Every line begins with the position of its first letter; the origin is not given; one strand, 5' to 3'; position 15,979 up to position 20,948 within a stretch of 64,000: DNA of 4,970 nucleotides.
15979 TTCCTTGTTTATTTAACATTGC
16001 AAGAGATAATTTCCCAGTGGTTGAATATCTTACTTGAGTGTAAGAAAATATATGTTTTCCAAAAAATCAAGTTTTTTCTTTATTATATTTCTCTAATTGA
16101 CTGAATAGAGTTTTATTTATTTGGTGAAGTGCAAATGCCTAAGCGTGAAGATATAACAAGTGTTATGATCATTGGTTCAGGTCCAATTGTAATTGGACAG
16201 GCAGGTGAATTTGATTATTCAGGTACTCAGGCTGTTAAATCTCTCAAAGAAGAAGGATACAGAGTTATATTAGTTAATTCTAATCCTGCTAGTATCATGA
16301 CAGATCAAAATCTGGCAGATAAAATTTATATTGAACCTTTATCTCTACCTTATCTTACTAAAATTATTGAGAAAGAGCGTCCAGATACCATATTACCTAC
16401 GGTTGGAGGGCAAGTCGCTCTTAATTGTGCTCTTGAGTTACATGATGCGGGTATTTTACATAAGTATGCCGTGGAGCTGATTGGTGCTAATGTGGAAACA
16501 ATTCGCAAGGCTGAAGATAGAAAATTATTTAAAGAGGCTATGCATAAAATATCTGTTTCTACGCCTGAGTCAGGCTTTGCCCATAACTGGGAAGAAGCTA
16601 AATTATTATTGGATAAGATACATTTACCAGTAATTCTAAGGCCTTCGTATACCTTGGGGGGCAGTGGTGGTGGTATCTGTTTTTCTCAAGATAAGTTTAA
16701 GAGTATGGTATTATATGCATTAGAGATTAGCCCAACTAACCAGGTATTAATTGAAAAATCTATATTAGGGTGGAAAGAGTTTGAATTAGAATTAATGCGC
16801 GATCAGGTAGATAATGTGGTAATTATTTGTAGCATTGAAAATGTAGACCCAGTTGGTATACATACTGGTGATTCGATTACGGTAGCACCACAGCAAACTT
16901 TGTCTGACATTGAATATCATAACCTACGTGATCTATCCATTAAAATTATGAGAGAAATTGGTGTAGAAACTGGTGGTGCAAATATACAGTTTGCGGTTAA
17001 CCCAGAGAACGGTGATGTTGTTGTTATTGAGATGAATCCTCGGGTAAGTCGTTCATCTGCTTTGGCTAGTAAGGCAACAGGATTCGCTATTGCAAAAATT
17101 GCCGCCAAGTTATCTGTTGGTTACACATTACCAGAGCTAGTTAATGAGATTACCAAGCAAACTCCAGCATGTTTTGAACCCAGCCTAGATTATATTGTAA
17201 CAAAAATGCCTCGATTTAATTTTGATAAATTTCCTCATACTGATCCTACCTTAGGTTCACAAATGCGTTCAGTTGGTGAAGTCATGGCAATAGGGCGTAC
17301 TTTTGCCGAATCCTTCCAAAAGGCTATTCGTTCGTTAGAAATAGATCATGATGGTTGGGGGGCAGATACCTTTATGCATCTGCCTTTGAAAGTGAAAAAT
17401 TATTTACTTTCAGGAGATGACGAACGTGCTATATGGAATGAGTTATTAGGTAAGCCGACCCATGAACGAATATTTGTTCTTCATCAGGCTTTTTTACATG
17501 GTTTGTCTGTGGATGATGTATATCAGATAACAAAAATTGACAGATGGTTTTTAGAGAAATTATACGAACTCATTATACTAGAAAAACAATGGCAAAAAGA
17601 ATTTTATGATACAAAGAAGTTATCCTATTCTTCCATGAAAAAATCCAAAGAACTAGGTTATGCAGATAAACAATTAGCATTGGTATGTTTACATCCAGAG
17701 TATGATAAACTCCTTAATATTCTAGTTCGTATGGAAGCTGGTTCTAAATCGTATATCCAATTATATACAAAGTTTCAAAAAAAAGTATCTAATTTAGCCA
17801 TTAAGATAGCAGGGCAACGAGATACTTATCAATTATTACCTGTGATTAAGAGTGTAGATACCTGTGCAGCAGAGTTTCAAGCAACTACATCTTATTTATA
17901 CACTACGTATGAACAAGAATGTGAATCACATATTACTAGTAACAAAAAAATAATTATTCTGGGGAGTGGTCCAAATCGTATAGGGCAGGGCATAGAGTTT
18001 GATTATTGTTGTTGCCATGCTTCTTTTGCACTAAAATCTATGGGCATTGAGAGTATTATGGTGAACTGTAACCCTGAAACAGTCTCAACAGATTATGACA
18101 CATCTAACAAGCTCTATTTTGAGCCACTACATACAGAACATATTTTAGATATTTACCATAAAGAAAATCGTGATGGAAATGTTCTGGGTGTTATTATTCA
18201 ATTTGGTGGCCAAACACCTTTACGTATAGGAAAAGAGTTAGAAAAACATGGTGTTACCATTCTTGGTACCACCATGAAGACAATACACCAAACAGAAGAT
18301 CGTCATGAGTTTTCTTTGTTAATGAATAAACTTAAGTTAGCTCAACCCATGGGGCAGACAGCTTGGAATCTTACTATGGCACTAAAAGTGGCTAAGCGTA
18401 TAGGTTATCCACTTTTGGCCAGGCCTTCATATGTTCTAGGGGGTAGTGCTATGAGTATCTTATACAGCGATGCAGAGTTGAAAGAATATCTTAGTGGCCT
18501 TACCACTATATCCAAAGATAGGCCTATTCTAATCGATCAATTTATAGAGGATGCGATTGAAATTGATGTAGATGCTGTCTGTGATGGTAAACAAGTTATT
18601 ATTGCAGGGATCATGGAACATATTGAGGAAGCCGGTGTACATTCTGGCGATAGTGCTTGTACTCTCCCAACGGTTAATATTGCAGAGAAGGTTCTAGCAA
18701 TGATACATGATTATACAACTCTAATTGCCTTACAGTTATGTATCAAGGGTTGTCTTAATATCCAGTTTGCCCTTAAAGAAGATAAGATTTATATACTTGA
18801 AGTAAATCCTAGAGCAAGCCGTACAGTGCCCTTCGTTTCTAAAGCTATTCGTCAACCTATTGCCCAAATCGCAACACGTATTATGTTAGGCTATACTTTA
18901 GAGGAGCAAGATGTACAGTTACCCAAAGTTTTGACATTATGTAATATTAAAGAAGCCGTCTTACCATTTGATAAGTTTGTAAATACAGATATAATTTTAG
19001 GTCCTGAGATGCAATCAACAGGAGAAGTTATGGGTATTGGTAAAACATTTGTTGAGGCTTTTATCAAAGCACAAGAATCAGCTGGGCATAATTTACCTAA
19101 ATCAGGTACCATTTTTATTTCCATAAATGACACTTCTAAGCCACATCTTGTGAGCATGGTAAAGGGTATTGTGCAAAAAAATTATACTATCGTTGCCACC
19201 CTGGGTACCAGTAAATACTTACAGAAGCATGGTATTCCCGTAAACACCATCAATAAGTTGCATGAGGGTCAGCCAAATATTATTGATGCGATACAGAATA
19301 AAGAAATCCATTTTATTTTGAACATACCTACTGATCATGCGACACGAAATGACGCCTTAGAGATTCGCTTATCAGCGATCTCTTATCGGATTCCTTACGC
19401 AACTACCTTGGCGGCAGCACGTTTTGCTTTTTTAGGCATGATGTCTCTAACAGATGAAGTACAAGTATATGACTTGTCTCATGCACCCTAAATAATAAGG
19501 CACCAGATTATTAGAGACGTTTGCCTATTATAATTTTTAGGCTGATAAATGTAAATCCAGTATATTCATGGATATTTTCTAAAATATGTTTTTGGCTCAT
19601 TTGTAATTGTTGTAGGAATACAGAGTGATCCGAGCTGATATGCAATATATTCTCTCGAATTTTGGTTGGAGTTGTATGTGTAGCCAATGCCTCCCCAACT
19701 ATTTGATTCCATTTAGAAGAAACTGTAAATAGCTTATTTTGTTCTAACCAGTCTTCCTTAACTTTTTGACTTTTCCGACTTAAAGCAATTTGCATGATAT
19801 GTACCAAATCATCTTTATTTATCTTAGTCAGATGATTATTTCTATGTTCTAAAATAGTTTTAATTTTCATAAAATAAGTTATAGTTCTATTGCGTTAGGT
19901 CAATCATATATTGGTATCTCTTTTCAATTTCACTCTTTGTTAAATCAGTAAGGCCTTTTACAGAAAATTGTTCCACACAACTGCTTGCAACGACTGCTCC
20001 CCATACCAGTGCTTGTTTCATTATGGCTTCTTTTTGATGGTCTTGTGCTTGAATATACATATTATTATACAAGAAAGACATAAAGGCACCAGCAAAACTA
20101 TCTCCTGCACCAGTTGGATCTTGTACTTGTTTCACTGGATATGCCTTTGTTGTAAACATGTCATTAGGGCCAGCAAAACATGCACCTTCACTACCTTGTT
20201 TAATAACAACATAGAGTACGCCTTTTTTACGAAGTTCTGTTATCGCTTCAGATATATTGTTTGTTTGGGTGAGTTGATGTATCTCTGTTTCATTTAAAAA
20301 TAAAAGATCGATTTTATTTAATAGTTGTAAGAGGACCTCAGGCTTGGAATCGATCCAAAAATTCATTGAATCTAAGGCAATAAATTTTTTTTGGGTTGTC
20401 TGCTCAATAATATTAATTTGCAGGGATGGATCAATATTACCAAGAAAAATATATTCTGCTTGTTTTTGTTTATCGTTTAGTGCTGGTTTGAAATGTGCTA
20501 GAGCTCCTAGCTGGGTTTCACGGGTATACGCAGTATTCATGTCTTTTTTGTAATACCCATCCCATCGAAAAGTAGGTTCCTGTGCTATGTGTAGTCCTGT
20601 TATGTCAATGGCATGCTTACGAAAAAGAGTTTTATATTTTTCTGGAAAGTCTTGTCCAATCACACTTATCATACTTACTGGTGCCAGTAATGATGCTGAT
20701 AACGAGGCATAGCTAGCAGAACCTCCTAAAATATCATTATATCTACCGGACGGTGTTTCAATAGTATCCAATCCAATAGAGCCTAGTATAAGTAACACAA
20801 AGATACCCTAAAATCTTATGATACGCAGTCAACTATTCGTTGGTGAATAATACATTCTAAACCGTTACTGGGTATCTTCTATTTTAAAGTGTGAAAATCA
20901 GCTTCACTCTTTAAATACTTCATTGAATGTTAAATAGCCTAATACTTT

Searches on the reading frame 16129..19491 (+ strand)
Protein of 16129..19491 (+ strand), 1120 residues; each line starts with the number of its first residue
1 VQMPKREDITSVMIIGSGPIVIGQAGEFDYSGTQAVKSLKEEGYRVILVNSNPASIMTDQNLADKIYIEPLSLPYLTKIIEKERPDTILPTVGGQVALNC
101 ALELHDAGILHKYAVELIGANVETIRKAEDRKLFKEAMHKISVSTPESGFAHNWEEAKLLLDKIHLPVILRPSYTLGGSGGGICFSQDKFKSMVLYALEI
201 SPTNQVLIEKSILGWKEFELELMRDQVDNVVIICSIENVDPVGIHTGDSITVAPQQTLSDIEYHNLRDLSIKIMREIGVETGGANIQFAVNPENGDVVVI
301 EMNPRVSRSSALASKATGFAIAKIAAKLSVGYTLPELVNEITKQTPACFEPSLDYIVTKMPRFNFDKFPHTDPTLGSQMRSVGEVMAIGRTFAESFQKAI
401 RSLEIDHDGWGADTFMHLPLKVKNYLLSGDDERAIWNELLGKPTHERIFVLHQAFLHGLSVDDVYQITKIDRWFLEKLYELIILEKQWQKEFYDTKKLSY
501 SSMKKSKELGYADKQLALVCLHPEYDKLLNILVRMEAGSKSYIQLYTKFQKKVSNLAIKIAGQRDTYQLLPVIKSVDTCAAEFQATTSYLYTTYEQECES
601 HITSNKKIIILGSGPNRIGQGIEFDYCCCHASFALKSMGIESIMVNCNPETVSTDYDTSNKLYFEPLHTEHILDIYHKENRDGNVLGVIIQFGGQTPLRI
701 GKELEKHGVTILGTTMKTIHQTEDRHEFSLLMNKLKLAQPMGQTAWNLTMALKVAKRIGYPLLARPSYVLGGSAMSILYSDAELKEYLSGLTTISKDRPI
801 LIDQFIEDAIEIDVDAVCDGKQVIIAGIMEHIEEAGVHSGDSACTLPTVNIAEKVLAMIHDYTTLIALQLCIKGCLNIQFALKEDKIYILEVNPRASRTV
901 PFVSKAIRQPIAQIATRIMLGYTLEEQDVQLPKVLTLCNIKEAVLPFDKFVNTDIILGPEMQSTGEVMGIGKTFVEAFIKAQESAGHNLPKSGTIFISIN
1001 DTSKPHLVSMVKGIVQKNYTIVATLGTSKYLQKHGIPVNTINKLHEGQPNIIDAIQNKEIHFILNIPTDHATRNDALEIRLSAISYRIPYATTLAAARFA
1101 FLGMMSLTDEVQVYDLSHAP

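Call 9: search_protein_families(library=pfam, proteins=[window:16129-19491:+], max_evalue=0.01)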
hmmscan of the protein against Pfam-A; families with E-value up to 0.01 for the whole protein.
window:16129-19491:+ (1120 aa): 9 families
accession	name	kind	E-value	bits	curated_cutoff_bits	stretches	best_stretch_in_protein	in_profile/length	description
PF25596.1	CPSase_L_D1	-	3.2e-95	314.5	27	2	9-126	2-117/118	Carbamoyl phosphate synthase preATP-grasp domain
PF02786.22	CPSase_L_D2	-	5.8e-95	317.2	19.8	2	130-336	1-210/211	Carbamoyl-phosphate synthase L chain, ATP binding domain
PF02787.25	CPSase_L_D3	-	1e-21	77.1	26.6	1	439-518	2-78/80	Carbamoyl-phosphate synthetase large chain, oligomerisation domain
PF02142.27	MGS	-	5.2e-19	68.6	24.1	1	1007-1092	2-94/94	MGS-like domain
PF02222.28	ATP-grasp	-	7.6e-10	39.2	27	2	733-896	4-163/179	ATP-grasp domain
PF15632.11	ATPgrasp_Ter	-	7.2e-09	35.9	29.1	1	860-921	50-110/131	ATP-grasp in the biosynthetic pathway with Ter operon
PF13535.11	ATP-grasp_4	-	9.5e-07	29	27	1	196-305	45-151/160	ATP-grasp domain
PF02655.19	ATP-grasp_3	-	8.7e-06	26.3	23.2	1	752-896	24-157/160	ATP-grasp domain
PF13780.11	DUF4176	-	0.0068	16.9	25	0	8-33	13-38/74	Domain of unknown function (DUF4176)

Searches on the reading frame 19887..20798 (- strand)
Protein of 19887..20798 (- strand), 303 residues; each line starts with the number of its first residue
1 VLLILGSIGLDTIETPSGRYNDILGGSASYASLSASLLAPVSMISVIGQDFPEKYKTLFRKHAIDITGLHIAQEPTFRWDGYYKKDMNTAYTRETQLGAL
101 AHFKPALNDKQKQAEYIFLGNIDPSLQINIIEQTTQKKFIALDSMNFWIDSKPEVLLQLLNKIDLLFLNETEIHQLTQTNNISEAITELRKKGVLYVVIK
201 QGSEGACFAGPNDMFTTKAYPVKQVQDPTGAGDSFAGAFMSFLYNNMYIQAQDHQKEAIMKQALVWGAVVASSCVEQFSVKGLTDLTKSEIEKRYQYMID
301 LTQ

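Call 9: search_protein_families(library=pfam, proteins=[window:19887-20798:-], max_evalue=0.01)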
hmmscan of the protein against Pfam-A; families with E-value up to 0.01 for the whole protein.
window:19887-20798:- (303 aa): 2 families
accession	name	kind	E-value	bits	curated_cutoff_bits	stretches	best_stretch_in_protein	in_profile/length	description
PF00294.29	PfkB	-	5.4e-28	98.6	25.8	1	24-253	35-272/302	pfkB family carbohydrate kinase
PF08543.17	Phos_pyr_kin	-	0.0062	16.4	27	1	158-249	115-217/246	Phosphomethylpyrimidine kinase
